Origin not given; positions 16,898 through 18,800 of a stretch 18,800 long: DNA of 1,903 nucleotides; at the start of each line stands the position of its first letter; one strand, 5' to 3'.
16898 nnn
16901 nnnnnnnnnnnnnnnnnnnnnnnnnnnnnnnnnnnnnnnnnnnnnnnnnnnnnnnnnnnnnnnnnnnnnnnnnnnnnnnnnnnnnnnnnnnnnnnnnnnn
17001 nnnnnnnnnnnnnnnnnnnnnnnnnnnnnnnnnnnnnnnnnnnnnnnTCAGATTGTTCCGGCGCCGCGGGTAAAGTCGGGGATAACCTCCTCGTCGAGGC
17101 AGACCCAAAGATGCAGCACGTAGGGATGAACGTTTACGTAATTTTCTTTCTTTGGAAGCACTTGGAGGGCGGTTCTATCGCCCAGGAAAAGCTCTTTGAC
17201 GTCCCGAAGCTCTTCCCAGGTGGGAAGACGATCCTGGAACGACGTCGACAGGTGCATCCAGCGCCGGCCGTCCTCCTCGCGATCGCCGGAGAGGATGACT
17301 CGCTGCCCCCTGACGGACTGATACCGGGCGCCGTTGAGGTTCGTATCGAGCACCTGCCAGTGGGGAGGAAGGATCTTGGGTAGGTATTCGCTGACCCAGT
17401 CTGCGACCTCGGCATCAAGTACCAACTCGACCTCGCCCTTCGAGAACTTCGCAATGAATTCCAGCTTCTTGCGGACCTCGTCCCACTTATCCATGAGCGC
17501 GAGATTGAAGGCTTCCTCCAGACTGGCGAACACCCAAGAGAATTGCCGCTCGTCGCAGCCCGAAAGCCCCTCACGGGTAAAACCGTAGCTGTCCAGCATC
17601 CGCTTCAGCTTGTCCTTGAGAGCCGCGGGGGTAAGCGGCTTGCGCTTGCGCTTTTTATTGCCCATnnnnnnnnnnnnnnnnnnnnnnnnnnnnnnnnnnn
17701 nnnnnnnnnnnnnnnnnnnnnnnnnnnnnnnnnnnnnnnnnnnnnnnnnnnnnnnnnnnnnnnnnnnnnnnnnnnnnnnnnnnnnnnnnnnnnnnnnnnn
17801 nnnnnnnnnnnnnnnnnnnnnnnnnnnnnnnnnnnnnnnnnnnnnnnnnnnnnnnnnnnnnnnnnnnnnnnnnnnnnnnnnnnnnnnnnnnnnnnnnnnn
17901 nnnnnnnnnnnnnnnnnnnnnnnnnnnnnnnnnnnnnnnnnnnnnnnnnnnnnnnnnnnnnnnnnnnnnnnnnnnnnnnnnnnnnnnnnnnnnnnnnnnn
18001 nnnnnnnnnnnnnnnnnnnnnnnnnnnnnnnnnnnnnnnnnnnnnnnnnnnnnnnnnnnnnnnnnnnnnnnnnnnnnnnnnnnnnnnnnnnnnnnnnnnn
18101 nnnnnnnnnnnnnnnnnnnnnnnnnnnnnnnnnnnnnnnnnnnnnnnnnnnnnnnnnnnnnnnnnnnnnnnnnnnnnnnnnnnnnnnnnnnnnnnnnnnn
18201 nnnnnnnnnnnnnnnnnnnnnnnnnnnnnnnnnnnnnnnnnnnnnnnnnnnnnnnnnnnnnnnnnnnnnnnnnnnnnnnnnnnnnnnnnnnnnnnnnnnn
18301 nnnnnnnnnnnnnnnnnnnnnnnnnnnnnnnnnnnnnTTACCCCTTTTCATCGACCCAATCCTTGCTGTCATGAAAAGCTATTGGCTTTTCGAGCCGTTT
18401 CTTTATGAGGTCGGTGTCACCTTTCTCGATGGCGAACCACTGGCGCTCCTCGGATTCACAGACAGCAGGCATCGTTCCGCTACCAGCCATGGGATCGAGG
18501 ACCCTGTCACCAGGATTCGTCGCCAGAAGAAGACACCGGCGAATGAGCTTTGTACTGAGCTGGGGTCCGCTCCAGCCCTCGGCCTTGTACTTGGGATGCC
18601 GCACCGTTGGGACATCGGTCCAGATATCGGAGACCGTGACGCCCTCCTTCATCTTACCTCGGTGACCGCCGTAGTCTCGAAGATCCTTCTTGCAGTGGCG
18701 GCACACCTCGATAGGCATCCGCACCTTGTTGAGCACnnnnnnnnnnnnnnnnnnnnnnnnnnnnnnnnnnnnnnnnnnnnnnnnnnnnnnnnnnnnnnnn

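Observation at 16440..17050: Low-GC island carrying a TTG-initiated PD-(D/E)xK-like gene directly upstream of the operon promoter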

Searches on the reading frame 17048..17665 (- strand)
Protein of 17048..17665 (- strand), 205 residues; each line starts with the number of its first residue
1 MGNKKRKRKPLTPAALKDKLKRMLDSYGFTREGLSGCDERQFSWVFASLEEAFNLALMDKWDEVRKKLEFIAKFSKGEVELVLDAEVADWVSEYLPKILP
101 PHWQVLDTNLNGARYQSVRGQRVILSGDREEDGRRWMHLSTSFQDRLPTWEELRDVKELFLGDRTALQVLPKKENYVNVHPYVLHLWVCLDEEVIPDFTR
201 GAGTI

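Call 5: search_protein_families(library=pfam, proteins=[window:17048-17665:-], max_evalue=1)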
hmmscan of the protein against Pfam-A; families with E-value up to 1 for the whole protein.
window:17048-17665:- (205 aa): 1 family
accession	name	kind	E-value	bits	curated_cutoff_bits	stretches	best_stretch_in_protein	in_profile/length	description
PF24746.1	DUF7694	-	4.7e-21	74.8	27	1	131-190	4-65/66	Domain of unknown function (DUF7694)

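Call 6: search_protein_families(library=phrogs, proteins=[window:17048-17665:-], max_evalue=0.1)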
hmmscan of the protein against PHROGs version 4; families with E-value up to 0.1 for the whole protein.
window:17048-17665:- (205 aa): 1 family
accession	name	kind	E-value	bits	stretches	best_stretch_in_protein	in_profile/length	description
phrog_7839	-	unknown function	1e-16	62.2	1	120-198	54-130/136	-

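Call 16: search_protein_families(library=padloc, proteins=[window:17048-17665:-], max_evalue=1)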
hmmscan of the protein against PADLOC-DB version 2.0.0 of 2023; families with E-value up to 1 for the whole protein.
window:17048-17665:- (205 aa): 0 families

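Call 27: find_related_loci(query=window:17048-17665:-, collection=viral_contigs, flank=6000)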
Query window:17048-17665:- (205 aa) in viral_contigs; peptide patterns used: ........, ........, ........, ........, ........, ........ (x = any residue, [..] = any of these).
27 stretches matched a pattern; 5 encode a relative of the query (tblastn E <= 1e-3); 5 distinct loci.
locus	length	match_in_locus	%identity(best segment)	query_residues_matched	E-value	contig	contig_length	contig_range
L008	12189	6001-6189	43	133-194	7e-14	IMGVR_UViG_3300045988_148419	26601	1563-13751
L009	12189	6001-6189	43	133-194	8e-14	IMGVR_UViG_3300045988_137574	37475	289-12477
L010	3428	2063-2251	43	133-194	6e-14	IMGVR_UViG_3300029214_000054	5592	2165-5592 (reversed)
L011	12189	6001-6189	43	133-194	8e-14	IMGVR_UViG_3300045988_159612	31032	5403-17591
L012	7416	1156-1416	36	104-187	1e-9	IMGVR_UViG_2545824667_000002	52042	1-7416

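Call 29: find_related_loci(query=window:17048-17665:-, collection=metagenome_contigs, flank=6000)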
Query window:17048-17665:- (205 aa) in metagenome_contigs; peptide patterns used: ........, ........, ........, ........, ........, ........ (x = any residue, [..] = any of these).
272 stretches matched a pattern; 10 encode a relative of the query (tblastn E <= 1e-3); 10 distinct loci.
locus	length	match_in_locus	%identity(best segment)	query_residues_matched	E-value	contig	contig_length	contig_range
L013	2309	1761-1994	55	120-198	4e-23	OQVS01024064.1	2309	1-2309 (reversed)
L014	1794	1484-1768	34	90-187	6e-14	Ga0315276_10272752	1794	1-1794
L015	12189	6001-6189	43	133-194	1e-13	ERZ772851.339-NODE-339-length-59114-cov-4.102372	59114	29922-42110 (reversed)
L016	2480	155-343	43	133-194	1e-13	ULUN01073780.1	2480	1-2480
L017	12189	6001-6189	43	133-194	1e-13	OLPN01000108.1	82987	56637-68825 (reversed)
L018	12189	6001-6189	43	133-194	1e-13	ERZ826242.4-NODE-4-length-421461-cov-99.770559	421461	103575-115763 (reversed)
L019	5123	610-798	43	133-194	1e-13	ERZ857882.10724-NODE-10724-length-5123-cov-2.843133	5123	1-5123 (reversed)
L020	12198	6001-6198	41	122-187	1e-13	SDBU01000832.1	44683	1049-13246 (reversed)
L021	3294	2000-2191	47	133-194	6e-13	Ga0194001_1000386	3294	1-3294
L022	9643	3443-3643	43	132-198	4e-15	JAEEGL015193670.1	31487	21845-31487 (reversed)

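Call 30: find_homologous_proteins(query=window:17048-17665:-, max_evalue=0.001)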
Query window:17048-17665:- (205 aa): 51 proteins with E <= 0.001 among 485 candidates.
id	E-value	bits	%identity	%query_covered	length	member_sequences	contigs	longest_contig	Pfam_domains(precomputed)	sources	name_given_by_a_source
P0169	3.7e-136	469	100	100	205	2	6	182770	PF24746.2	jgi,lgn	jgi:hypothetical protein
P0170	5.8e-116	403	85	100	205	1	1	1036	PF24746.2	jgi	jgi:hypothetical protein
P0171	3.1e-107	375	77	100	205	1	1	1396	PF24746.2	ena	-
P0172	4.5e-40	155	55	57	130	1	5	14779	PF24746.2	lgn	-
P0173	3.4e-37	146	55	57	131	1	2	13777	PF24746.2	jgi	jgi:hypothetical protein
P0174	2.3e-36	143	54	57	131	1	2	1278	PF24746.2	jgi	jgi:hypothetical protein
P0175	6.6e-35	139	56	61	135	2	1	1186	PF24746.2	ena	-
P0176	2.3e-34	137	51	60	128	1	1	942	PF24746.2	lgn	-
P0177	1.7e-33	134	57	56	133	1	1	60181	PF24746.2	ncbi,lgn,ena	-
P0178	2.6e-33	133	61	53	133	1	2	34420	PF24746.2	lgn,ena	-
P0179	3.3e-33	133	50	57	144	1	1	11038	PF24746.2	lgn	-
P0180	1.2e-32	131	47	59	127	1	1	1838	PF24746.2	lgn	-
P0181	7.9e-32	129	55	55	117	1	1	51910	PF24746.2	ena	-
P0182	6.8e-31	125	53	58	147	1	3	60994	PF24746.2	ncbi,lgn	-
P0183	1.6e-30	124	51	56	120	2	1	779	PF24746.2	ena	-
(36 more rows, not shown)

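Call 31: find_encoding_contigs(protein=P0171, flank=3000, max_places=3)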
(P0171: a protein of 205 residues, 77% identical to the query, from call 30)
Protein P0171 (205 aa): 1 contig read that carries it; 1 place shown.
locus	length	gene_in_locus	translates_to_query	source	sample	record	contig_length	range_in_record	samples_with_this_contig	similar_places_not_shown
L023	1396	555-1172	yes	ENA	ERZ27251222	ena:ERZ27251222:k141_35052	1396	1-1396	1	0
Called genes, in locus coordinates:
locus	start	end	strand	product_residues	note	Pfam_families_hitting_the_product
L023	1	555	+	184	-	?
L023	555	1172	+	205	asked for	PF24746:DUF7694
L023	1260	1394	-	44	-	?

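Call 32: find_encoding_contigs(protein=P0170, flank=3000, max_places=3)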
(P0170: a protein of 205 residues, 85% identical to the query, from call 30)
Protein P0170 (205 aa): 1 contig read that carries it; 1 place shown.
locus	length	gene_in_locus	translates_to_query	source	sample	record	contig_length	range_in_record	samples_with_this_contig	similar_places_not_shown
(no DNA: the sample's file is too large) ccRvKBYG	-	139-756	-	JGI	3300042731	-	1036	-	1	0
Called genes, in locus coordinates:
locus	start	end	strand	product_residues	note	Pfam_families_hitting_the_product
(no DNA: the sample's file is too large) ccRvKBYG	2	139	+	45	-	?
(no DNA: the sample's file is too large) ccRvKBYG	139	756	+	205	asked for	PF24746:DUF7694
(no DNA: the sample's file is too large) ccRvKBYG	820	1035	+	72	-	?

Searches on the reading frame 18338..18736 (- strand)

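Call 5: search_protein_families(library=pfam, proteins=[window:18338-18736:-], max_evalue=1)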
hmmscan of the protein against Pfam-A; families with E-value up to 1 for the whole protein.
window:18338-18736:- (132 aa): 2 families
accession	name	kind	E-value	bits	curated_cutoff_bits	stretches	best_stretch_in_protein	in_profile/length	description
PF01555.25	N6_N4_Mtase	-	6.6e-13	49.6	26.7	1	11-106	122-212/221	DNA methylase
PF01170.24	UPF0020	-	0.012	15.7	22.3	1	73-90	26-43/197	RMKL-like, methyltransferase domain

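Call 6: search_protein_families(library=phrogs, proteins=[window:18338-18736:-], max_evalue=0.1)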
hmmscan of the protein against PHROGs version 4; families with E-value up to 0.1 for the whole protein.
window:18338-18736:- (132 aa): 6 families
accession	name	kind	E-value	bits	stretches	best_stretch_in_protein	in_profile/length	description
phrog_67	-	other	9.4e-12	45.8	1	63-120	289-348/743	DNA methyltransferase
phrog_3008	-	other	1.4e-11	45.2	1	63-121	157-217/244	DNA methyltransferase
phrog_8769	-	other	1.4e-06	29.1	1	66-124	2-62/71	methyltransferase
phrog_498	-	other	3e-06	27.1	1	53-105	355-408/633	DNA methyltransferase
phrog_18293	-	other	0.00011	23.1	1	63-108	53-98/119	methyltransferase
phrog_16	-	DNA, RNA and nucleotide metabolism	0.033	13.3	1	31-104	818-896/986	DNA helicase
